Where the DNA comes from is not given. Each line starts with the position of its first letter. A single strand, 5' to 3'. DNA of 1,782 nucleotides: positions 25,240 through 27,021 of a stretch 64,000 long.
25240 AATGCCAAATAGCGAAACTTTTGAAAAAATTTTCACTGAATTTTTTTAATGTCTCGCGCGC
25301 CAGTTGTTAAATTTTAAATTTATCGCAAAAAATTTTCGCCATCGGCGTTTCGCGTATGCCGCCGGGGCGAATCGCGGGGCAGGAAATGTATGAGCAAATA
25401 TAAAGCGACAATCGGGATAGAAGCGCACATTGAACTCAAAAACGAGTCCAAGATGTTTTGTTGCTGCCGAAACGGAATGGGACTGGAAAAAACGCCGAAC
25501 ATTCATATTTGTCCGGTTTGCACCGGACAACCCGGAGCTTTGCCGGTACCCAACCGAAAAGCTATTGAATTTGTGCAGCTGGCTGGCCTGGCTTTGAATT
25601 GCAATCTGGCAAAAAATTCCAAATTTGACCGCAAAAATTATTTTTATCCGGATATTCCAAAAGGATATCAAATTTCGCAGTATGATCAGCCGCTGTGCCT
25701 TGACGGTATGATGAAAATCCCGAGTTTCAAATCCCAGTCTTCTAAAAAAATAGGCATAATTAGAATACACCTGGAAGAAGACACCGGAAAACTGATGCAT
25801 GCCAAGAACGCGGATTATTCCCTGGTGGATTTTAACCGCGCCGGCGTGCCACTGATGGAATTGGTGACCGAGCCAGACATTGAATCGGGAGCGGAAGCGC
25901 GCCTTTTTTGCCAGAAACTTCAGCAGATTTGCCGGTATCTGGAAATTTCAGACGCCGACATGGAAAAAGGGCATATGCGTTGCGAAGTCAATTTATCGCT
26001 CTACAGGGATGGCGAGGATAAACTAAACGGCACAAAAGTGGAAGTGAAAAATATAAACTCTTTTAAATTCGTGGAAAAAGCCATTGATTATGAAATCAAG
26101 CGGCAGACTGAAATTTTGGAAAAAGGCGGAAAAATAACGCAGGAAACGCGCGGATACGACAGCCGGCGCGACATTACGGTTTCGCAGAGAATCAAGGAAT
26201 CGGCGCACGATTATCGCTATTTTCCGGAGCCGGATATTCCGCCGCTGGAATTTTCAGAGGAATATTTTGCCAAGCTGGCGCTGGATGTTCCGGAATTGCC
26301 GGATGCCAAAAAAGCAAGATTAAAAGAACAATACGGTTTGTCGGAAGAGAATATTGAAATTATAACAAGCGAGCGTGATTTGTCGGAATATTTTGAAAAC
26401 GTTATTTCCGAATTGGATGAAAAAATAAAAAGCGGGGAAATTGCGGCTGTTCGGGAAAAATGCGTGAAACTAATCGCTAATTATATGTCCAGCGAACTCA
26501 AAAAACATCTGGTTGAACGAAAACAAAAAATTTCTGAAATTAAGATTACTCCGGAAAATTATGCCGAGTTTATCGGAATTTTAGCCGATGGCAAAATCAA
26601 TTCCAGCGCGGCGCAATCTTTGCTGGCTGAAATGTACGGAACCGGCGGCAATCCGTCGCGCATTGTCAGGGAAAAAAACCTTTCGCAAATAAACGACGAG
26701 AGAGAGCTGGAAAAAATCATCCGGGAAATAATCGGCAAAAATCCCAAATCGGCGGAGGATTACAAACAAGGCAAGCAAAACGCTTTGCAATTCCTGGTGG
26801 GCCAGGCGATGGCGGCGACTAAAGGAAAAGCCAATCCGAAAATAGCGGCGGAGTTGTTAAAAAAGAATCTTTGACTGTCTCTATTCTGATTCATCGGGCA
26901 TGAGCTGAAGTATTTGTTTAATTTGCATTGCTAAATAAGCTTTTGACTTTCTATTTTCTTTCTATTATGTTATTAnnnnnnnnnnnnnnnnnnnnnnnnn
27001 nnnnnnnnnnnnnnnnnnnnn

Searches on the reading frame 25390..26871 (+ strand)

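Call 30: search_protein_families(library=pfam, proteins=[window:25390-26871:+])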
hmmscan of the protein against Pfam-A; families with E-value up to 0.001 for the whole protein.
window:25390-26871:+ (494 aa): 2 families
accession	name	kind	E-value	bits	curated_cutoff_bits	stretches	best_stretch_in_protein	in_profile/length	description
PF02934.20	GatB_N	-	1.1e-110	369.7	23.4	1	7-293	2-276/277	GatB/GatE catalytic domain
PF02637.23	GatB_Yqey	-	8.5e-43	146.2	27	1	358-494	12-148/148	GatB domain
